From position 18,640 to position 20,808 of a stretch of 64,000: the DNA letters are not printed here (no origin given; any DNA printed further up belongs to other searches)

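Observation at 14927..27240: Double-HdrA polypeptides built from two complementary half-HdrAs, with the same unit also present split into two genes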

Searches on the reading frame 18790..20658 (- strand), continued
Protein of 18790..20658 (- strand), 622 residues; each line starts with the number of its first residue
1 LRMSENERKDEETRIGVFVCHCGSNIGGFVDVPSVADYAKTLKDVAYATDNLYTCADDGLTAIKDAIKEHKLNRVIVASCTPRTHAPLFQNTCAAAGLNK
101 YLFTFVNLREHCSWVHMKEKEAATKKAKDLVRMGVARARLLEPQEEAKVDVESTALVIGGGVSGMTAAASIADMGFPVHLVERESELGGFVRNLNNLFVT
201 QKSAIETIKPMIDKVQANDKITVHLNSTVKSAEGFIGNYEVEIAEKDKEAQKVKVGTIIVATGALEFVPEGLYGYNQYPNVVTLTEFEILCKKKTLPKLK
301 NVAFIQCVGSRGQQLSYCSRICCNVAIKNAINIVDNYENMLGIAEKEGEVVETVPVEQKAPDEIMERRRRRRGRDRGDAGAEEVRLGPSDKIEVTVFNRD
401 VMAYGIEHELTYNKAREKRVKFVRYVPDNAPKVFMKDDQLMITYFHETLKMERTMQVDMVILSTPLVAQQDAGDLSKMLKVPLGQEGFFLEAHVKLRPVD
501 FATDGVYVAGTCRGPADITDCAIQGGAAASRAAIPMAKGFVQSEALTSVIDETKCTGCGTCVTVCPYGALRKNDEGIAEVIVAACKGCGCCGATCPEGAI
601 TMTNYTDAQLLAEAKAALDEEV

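Call 55: search_protein_families(library=pfam, proteins=[L068:2-1795:+, L068:1796-3280:+, L068:3303-5210:+, L068:5670-7388:+, L068:8202-9146:+, L068:12491-13804:+, L068:13950-14969:+, L072:13327-15036:+, L072:15030-15935:+, L072:16675-18777:+], max_evalue=0.000001)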
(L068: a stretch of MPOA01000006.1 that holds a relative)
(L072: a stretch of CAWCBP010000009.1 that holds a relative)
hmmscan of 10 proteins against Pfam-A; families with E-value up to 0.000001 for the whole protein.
L068:2-1795:+ (597 aa): 2 families
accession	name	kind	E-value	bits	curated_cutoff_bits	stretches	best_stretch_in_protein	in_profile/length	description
PF19732.4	SpoIIE_N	-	4.2e-70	237.4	27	1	5-394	213-604/605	Stage II sporulation protein E N-terminal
PF07228.17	SpoIIE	-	3.5e-35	122.1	25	1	407-591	2-190/192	Stage II sporulation protein E (SpoIIE)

L068:1796-3280:+ (494 aa): 3 families
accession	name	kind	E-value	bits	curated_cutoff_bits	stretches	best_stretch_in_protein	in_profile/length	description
PF01171.26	ATP_bind_3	-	2e-51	174.8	27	1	48-227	2-181/182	PP-loop family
PF11734.13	TilS_C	-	5.1e-16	58.3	22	1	412-473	2-62/74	TilS substrate C-terminal domain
PF09179.16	TilS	-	6.4e-07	30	21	1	282-347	3-66/67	TilS substrate binding domain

L068:3303-5210:+ (635 aa): 4 families
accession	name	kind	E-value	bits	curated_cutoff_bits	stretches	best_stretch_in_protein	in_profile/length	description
PF01434.24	Peptidase_M41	-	4.1e-73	245.8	29.9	1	427-615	1-190/191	Peptidase family M41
PF00004.35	AAA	-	1.1e-47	162.3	21.2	1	214-346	1-130/131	ATPase family associated with various cellular activities (AAA)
PF06480.20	FtsH_ext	-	7.4e-16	58.7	25.5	1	30-117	3-100/103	FtsH Extracellular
PF17862.7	AAA_lid_3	-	1.7e-14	53.5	27.2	1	369-412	1-44/45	AAA+ lid domain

L068:5670-7388:+ (572 aa): 1 family
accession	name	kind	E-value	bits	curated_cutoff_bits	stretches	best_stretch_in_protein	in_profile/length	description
PF01268.25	FTHFS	-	8.3e-252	836.8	27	1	11-572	2-556/556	Formate--tetrahydrofolate ligase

L068:8202-9146:+ (314 aa): 3 families
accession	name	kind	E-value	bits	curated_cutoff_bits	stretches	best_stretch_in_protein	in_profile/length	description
PF10609.15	ParA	-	4.1e-93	311.8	27.1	1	65-289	2-227/246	NUBPL iron-transfer P-loop NTPase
PF01656.29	CbiA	-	9.5e-12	45.4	25.4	1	69-249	1-86/125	CobQ/CobB/MinD/ParA nucleotide binding domain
PF13614.12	AAA_31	-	2.3e-07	31.4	27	0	67-105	2-40/177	AAA domain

L068:12491-13804:+ (437 aa): 4 families
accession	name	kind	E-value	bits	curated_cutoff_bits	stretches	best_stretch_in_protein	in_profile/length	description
PF13183.11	Fer4_8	-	3.3e-10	40.8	27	1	57-119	3-68/68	4Fe-4S dicluster domain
PF02754.22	CCG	-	8.8e-10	39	20.6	1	319-408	1-84/85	Cysteine-rich domain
PF13534.11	Fer4_17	-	1.3e-09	38.9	22.2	1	59-119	2-60/61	4Fe-4S dicluster domain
PF13187.11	Fer4_9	-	5.4e-08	33.2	27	1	58-118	1-50/52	4Fe-4S dicluster domain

L068:13950-14969:+ (339 aa): 1 family
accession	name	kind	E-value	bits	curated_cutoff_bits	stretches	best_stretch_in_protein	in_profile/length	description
PF00892.27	EamA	-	7.1e-47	159.5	28.2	2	16-149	3-134/135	EamA-like transporter family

L072:13327-15036:+ (569 aa): 8 families
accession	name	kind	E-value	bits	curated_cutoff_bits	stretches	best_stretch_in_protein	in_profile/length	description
PF07992.20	Pyr_redox_2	-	2.2e-36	126.2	26.1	1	259-556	2-291/291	Pyridine nucleotide-disulphide oxidoreductase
PF13738.12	Pyr_redox_3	-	2.6e-19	70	30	0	346-540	127-305/305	Pyridine nucleotide-disulphide oxidoreductase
PF14691.11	Fer4_20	-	4.6e-19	68.7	25.8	1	165-242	30-110/113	Dihydroprymidine dehydrogenase domain II, 4Fe-4S cluster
PF00070.33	Pyr_redox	-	1.6e-11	44.9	22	0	390-441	1-50/82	Pyridine nucleotide-disulphide oxidoreductase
PF13450.12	NAD_binding_8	-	8.5e-10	39.2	21.9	1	262-295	1-34/68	NAD(P)-binding Rossmann-like domain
PF12831.13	FAD_oxidored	-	1e-09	38.6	27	0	24-57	3-36/416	FAD dependent oxidoreductase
PF00890.30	FAD_binding_2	-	1.5e-09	38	20.4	0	260-297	2-39/414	FAD binding domain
PF03486.20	HI0933_like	-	4.9e-07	29.9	50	0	259-293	2-36/244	HI0933-like protein Rossmann domain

L072:15030-15935:+ (301 aa): 0 families

L072:16675-18777:+ (700 aa): 3 families
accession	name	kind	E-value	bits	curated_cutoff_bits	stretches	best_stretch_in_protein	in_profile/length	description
PF04542.20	Sigma70_r2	-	9.7e-24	83.4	24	1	467-537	1-71/71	Sigma-70 region 2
PF04539.22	Sigma70_r3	-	8.5e-21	74.3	25.3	1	546-619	1-74/78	Sigma-70 region 3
PF04545.22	Sigma70_r4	-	2.8e-16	59.2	24.1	1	635-688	1-50/50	Sigma-70, region 4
